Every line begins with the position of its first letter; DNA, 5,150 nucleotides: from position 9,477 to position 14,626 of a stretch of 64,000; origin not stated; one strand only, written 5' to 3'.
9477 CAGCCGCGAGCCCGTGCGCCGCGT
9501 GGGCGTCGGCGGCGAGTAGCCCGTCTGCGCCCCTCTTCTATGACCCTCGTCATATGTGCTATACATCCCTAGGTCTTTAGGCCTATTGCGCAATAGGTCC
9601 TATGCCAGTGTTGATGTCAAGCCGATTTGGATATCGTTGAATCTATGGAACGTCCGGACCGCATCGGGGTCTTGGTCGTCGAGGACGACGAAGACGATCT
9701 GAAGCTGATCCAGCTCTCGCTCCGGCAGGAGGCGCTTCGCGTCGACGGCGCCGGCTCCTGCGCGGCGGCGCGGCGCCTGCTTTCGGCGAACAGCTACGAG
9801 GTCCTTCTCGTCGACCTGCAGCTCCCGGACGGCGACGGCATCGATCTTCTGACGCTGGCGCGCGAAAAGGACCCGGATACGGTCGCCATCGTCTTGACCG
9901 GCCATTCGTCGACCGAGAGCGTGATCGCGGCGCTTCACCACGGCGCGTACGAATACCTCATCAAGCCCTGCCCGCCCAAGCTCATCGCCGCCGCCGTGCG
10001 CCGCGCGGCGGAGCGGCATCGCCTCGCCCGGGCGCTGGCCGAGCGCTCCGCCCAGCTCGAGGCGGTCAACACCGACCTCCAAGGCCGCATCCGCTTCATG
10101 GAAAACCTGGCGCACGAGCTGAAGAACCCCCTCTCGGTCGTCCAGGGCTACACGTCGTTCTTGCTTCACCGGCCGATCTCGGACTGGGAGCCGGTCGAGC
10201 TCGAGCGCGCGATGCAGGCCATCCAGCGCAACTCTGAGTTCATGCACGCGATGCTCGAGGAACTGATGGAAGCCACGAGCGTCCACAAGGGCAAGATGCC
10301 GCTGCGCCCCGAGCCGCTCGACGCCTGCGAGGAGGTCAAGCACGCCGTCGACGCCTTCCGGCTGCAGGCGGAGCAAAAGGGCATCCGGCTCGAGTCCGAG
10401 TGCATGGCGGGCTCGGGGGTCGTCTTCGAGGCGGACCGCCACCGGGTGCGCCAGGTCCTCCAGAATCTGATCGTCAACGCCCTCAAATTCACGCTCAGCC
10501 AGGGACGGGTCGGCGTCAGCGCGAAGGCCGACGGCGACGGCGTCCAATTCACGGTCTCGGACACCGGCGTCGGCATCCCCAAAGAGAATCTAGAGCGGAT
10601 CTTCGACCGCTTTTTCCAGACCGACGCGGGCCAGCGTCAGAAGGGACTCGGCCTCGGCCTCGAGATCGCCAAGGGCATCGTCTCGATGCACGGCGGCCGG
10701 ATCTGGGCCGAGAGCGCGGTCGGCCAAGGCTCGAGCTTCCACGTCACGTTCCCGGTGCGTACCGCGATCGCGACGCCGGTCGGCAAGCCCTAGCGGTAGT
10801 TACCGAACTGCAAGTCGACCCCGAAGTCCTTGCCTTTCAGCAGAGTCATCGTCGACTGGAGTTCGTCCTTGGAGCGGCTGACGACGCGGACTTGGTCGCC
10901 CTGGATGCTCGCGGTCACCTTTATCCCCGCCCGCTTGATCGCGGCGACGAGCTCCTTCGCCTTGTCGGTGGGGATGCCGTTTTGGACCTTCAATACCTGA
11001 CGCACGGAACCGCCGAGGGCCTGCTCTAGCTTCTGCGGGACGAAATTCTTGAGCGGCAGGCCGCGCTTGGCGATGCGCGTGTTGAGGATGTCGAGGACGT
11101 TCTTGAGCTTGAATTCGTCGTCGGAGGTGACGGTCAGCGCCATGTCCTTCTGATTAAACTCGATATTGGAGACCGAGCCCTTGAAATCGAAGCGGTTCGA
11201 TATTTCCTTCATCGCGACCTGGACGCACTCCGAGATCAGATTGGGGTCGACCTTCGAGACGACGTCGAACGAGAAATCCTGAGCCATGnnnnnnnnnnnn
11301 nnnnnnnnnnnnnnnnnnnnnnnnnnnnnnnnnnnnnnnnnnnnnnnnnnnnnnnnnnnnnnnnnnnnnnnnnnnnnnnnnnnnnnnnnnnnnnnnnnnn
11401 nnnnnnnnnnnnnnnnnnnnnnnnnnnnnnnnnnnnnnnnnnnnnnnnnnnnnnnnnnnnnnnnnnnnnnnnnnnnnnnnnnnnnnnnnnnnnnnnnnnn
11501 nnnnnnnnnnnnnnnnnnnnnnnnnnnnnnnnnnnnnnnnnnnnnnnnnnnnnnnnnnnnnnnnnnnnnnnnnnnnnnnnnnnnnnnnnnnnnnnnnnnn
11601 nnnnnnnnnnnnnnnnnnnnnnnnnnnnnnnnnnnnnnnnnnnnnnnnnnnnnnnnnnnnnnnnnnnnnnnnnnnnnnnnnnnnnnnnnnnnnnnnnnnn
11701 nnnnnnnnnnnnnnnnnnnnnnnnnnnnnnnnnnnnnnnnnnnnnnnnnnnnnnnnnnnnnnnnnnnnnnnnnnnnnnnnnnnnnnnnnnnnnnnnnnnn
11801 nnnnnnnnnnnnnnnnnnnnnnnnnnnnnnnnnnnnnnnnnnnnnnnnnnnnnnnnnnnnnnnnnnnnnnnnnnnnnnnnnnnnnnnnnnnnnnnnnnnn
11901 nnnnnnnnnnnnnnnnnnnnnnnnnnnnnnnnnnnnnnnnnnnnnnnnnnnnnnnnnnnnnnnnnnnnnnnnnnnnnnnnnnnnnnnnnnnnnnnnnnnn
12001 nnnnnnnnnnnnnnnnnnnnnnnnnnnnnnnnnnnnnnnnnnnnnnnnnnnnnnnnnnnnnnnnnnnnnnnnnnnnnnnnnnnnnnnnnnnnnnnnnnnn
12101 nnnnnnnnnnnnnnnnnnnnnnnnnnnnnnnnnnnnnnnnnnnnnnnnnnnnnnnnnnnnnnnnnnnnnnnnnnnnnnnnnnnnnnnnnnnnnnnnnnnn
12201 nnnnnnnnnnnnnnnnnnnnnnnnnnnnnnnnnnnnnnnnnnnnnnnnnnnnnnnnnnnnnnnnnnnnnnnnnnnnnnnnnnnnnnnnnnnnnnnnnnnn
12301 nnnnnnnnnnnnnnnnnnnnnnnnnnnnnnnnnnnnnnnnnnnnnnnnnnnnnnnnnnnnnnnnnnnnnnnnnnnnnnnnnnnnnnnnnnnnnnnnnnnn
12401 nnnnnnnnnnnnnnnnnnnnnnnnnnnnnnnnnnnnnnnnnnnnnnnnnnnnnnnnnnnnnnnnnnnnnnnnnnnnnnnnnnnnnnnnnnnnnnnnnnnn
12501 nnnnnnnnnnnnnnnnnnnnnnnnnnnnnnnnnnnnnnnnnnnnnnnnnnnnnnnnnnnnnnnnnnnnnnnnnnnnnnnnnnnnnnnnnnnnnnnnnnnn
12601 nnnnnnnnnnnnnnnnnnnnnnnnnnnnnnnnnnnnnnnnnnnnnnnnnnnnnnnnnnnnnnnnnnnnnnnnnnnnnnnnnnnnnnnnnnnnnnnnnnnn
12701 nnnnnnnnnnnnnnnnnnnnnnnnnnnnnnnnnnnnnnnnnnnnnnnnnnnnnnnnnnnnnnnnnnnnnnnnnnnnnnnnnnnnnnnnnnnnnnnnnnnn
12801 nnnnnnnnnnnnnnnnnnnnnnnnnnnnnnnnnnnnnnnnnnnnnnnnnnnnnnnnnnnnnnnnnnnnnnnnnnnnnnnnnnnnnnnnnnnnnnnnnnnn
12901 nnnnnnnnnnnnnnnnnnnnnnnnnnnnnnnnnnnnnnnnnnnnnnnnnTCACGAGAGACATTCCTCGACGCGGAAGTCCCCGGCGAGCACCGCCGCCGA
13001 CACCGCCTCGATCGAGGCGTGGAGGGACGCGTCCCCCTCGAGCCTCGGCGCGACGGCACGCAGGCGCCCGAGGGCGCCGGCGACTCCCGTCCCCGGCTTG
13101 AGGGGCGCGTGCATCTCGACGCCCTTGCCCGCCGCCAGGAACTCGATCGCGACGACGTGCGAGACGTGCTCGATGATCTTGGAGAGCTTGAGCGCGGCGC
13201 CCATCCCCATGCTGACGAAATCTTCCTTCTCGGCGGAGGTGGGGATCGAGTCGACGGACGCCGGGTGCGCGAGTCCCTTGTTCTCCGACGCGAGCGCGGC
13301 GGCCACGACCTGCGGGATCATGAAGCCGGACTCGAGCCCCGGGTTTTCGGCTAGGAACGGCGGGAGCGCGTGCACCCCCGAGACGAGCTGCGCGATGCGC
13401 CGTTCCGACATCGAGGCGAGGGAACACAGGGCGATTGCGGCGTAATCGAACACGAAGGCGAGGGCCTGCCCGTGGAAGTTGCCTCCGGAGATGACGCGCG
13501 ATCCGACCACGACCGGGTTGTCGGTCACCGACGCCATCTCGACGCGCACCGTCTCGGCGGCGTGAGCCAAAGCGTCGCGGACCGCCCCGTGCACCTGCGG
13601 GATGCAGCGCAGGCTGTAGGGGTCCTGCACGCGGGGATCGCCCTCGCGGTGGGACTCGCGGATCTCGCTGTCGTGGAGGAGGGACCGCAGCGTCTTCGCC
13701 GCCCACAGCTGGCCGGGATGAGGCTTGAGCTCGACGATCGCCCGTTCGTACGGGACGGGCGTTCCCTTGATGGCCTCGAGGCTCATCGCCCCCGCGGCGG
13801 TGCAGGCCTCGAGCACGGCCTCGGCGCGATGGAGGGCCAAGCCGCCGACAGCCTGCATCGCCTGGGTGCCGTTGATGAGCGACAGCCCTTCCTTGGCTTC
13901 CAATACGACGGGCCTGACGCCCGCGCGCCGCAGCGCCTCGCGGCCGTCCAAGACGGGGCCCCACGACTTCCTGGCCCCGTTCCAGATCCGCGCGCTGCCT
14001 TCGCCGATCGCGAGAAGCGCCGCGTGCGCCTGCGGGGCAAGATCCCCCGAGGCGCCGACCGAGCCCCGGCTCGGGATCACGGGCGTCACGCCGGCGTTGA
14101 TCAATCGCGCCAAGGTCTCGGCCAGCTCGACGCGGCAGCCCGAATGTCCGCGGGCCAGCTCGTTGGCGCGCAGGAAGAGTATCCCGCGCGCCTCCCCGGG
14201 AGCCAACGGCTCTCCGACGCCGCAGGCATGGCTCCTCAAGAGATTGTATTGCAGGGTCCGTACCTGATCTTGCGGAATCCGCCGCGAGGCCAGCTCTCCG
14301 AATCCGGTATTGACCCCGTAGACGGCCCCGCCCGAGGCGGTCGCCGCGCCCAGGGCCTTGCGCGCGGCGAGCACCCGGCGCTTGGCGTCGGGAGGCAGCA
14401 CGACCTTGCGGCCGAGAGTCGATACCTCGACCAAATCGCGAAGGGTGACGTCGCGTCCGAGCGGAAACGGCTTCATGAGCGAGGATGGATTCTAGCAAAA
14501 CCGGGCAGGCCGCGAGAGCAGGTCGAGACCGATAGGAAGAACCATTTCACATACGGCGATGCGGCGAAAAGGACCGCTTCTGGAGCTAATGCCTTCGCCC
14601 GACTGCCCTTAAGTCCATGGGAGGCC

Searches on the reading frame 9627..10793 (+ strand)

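Call 56: search_protein_families(library=pfam, proteins=[window:9627-10793:+])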
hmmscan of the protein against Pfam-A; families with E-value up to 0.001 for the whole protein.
window:9627-10793:+ (388 aa): 3 families
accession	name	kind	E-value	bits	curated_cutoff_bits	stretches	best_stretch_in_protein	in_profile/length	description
PF02518.31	HATPase_c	-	3.9e-31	108.2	26.4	1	270-378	2-110/111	Histidine kinase-, DNA gyrase B-, and HSP90-like ATPase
PF00072.30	Response_reg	-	3.8e-22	79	30.2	1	15-124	1-110/111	Response regulator receiver domain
PF00512.31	HisKA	-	1.4e-09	38.3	26.9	1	155-217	3-61/66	His Kinase A (phospho-acceptor) domain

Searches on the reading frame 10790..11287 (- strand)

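Call 56: search_protein_families(library=pfam, proteins=[window:10790-11287:-])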
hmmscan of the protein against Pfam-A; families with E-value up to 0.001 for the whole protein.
window:10790-11287:- (165 aa): 1 family
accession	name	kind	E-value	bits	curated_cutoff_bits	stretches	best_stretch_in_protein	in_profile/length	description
PF04461.18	DUF520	-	4.6e-56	189.9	23.2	1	6-165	2-161/161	Protein of unknown function (DUF520)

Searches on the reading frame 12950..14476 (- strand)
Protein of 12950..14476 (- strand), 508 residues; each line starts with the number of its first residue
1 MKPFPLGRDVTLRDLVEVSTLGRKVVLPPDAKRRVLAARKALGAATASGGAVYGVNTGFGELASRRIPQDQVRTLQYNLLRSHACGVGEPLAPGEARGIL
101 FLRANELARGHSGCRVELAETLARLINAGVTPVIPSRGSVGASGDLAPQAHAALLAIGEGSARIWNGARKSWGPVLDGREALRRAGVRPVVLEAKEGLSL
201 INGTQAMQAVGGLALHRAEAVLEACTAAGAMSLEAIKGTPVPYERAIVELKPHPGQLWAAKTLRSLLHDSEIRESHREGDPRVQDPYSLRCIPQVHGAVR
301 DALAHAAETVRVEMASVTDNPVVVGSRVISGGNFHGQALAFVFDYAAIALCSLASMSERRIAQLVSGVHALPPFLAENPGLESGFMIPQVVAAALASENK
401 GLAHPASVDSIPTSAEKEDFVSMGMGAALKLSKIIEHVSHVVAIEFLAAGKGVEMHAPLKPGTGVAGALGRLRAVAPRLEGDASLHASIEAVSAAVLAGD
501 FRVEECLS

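Call 9: search_protein_families(library=pfam, proteins=[window:12950-14476:-])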
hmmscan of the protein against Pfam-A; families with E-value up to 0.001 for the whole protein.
window:12950-14476:- (508 aa): 1 family
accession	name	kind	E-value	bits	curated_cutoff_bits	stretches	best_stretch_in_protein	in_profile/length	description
PF00221.24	Lyase_aromatic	-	7.1e-177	589.2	27.3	1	11-473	2-465/466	Aromatic amino acid lyase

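Call 15: find_related_loci(query=window:12950-14476:-, collection=metagenome_contigs, flank=3000)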
Query window:12950-14476:- (508 aa) in metagenome_contigs; peptide patterns used: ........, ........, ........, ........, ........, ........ (x = any residue, [..] = any of these).
600 stretches matched a pattern (row limit reached: there are more); 581 encode a relative of the query (tblastn E <= 1e-3); the best 80 are kept; 80 distinct loci.
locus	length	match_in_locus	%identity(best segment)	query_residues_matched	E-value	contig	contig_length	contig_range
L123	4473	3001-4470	58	4-499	2e-168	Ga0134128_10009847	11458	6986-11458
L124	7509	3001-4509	56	2-500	8e-164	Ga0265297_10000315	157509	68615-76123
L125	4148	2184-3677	58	4-508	3e-167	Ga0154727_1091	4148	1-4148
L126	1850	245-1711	55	14-504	6e-170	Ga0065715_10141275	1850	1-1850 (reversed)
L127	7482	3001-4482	53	7-503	5e-156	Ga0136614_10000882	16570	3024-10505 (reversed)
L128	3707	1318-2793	52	7-501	4e-161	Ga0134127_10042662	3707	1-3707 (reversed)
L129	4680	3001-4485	53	7-504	3e-155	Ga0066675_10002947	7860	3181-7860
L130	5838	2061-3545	53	7-504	3e-156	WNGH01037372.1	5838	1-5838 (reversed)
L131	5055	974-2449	53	7-501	7e-157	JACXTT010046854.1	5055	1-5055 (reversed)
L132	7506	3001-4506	52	7-508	9e-154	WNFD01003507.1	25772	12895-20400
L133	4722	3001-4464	54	7-490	5e-154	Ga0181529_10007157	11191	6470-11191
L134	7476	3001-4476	53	7-501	1e-153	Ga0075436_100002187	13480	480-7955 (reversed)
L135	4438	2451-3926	53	7-501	4e-157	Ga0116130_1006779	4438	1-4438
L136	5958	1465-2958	53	7-501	6e-154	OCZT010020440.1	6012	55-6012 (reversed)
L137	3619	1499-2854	56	47-501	1e-158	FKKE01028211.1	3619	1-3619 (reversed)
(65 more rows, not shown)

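Call 17: find_homologous_proteins(query=window:12950-14476:-, max_evalue=1e-50)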
Query window:12950-14476:- (508 aa): 8000 proteins with E <= 1e-50 among 8000 candidates; the best 120 are listed.
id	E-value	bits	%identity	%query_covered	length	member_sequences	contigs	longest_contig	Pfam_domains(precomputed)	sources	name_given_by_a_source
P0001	0.0e+0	1093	100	100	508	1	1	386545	PF00221.25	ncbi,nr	ncbi:MAG: histidine ammonia-lyase [Elusimicrobia bacterium]|nr:histidine ammonia-lyase [Elusimicrobi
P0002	1.2e-197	676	66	99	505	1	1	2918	PF00221.25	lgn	-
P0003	2.3e-195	668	65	99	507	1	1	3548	PF00221.25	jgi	-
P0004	1.1e-192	659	66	99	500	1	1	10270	PF00221.25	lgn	-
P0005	1.5e-192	659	65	99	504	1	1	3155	PF00221.25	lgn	-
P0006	5.7e-190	650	65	98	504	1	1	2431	PF00221.25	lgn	-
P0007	1.5e-189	649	64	99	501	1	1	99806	PF00221.25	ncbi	-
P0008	1.9e-189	649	65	99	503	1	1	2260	PF00221.25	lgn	-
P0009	2.1e-187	642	65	99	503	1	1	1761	PF00221.25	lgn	-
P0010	3.5e-187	641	64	100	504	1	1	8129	PF00221.25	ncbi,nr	ncbi:MAG: histidine ammonia-lyase [Elusimicrobia bacterium]|nr:histidine ammonia-lyase [Elusimicrobi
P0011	6.0e-187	640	64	99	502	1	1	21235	PF00221.25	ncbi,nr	ncbi:MAG: histidine ammonia-lyase [Elusimicrobia bacterium]|nr:histidine ammonia-lyase [Elusimicrobi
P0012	1.1e-186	640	64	99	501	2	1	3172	PF00221.25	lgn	-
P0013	1.6e-186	639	65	98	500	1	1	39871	PF00221.25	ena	-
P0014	8.0e-186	637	64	99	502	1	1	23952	PF00221.25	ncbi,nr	ncbi:MAG: histidine ammonia-lyase [Elusimicrobia bacterium]|nr:histidine ammonia-lyase [Elusimicrobi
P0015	1.6e-185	636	68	94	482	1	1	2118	PF00221.25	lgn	-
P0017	1.1e-184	633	65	98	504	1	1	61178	PF00221.25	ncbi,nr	ncbi:MAG: histidine ammonia-lyase [Elusimicrobia bacterium]|nr:histidine ammonia-lyase [Elusimicrobi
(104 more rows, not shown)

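Call 18: find_encoding_contigs(protein=P0007, flank=10000, max_places=3)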
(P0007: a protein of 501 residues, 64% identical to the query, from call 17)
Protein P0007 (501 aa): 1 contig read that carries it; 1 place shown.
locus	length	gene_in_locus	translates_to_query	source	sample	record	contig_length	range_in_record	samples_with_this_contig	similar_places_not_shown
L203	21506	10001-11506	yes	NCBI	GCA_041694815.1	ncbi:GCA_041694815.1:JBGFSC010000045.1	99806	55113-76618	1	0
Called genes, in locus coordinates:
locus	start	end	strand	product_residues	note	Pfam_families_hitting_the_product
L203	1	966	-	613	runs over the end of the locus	PF01558:POR, PF01855:POR_N, PF17147:PFOR_II (weak)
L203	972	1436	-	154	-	PF00571:CBS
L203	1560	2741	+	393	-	PF00285:Citrate_synt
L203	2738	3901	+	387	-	PF08442:ATP-grasp_2, PF13549:ATP-grasp_5, PF24948:Citrate_synth_N, PF00549:Ligase_CoA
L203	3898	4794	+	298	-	PF02629:CoA_binding, PF00549:Ligase_CoA, PF13607:Succ_CoA_lig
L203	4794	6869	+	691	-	PF05226:CHASE2, PF00211:Guanylate_cyc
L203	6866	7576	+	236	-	PF11750:DUF3307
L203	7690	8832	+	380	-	PF00108:Thiolase_N, PF08541:ACP_syn_III_C (faint), PF02803:Thiolase_C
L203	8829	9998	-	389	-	PF03417:AAT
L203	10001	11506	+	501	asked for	PF00221:Lyase_aromatic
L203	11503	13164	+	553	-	PF17391:Urocanase_N, PF01175:Urocanase, PF17392:Urocanase_C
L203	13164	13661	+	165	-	PF04461:YajQ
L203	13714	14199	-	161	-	-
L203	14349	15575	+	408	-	PF07969:Amidohydro_3 (weak), PF01979:Amidohydro_1, PF07969:Amidohydro_3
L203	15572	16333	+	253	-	PF03848:TehB (weak), PF13489:Methyltransf_23, PF01209:Ubie_methyltran, PF13847:Methyltransf_31, PF08241:Methyltransf_11, PF08242:Methyltransf_12, PF13649:Methyltransf_25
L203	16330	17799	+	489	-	PF07837:FTCD_N, PF02971:FTCD, PF04961:FTCD_C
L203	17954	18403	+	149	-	-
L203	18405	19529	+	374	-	PF23381:Beta-prop_IFT122_1st, PF25174:Beta-prop_THOC3, PF25175:Beta-prop_WDR5, PF24817:WD40_WDHD1_1st, PF25391:WD40_Gbeta, PF25174:Beta-prop_THOC3, PF24814:WD40_Prp19, PF25173:Beta-prop_WDR3_1st, +40 more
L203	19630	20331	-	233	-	PF02223:Thymidylate_kin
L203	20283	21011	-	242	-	PF02223:Thymidylate_kin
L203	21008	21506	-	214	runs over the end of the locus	PF00149:Metallophos, PF12850:Metallophos_2 (weak)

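Call 19: find_encoding_contigs(protein=P0004, flank=10000, max_places=3)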
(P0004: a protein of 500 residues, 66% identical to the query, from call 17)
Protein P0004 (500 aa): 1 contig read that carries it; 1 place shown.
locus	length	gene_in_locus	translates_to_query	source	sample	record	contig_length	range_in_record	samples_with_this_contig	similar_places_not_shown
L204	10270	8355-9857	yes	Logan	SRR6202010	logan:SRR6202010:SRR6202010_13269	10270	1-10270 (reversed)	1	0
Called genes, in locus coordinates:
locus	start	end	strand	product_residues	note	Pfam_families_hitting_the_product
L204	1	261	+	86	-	?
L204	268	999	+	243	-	PF02683:DsbD_TM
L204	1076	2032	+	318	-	PF01370:Epimerase, PF16363:GDP_Man_Dehyd (weak), PF08338:DUF1731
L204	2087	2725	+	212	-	PF00485:PRK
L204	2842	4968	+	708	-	PF05226:CHASE2, PF00211:Guanylate_cyc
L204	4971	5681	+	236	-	PF11750:DUF3307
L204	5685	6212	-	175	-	-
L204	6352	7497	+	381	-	PF00108:Thiolase_N, PF02803:Thiolase_C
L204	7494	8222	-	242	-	-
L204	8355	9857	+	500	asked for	PF00221:Lyase_aromatic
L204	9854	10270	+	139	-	?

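Call 20: find_encoding_contigs(protein=P0017, flank=10000, max_places=3)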
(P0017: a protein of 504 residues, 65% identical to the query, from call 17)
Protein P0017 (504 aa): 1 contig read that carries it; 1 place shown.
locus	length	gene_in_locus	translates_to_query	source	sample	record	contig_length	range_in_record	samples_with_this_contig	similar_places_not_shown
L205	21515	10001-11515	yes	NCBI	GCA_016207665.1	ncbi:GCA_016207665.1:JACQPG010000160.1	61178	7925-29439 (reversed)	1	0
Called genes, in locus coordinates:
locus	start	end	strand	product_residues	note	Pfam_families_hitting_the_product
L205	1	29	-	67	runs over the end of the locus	PF00313:CSD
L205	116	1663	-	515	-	-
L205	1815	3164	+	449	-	-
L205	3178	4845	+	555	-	PF22148:Fervidolysin_NPro-like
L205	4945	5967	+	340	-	-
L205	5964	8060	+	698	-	PF05226:CHASE2, PF00211:Guanylate_cyc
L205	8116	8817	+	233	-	PF11750:DUF3307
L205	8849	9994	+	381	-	PF00108:Thiolase_N, PF00109:ketoacyl-synt (weak), PF02803:Thiolase_C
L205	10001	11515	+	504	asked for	PF00221:Lyase_aromatic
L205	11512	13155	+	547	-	PF17391:Urocanase_N, PF01175:Urocanase, PF17392:Urocanase_C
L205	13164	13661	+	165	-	PF04461:YajQ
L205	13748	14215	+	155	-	PF13650:Asp_protease_2, PF13975:gag-asp_proteas (weak)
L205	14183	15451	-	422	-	-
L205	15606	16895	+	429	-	PF07969:Amidohydro_3 (weak), PF01979:Amidohydro_1, PF07969:Amidohydro_3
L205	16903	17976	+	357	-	PF00483:NTP_transferase, PF12804:NTP_transf_3 (weak), PF25084:LbH_EIF2B (weak), PF25087:GMPPB_C (faint)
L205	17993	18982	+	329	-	PF01073:3Beta_HSD, PF01370:Epimerase, PF02719:Polysacc_synt_2, PF04321:RmlD_sub_bind, PF05368:NmrA, PF07993:NAD_binding_4, PF13460:NAD_binding_10, PF16363:GDP_Man_Dehyd, +1 more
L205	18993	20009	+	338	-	PF01073:3Beta_HSD, PF01370:Epimerase, PF02719:Polysacc_synt_2, PF04321:RmlD_sub_bind, PF07993:NAD_binding_4, PF13460:NAD_binding_10, PF16363:GDP_Man_Dehyd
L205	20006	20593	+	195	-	PF00265:TK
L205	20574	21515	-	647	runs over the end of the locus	PF13431:TPR_17 (faint), PF13424:TPR_12 (faint), PF13432:TPR_16 (faint), PF03704:BTAD (faint), PF00515:TPR_1 (faint), PF07719:TPR_2 (faint), PF13181:TPR_8 (faint), PF14559:TPR_19, +4 more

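Call 27: find_encoding_contigs(protein=P0001, flank=10000, max_places=2)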
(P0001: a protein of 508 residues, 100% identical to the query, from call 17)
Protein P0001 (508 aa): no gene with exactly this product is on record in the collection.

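Call 41: find_encoding_contigs(protein=P0015, flank=3000, max_places=3)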
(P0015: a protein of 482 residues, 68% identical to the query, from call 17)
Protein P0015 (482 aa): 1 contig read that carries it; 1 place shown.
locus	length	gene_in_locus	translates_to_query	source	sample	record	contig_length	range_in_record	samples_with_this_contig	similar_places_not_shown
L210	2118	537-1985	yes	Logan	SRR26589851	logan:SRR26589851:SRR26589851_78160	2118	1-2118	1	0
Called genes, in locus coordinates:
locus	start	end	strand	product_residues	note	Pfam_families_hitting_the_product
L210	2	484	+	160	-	?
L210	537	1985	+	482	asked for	PF00221:Lyase_aromatic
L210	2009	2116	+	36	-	?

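Call 42: find_encoding_contigs(protein=P0002, flank=3000, max_places=3)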
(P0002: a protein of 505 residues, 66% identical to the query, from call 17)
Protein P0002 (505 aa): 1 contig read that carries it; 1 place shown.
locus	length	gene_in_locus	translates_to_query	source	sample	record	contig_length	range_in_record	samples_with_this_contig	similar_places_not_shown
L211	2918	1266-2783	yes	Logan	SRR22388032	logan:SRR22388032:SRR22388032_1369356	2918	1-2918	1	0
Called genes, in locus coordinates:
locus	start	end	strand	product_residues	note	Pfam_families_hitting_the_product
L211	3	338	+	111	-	?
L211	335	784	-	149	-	PF13560:HTH_31, PF12844:HTH_19 (weak), PF01381:HTH_3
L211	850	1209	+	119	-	PF00072:Response_reg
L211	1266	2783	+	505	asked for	PF00221:Lyase_aromatic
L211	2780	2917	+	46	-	?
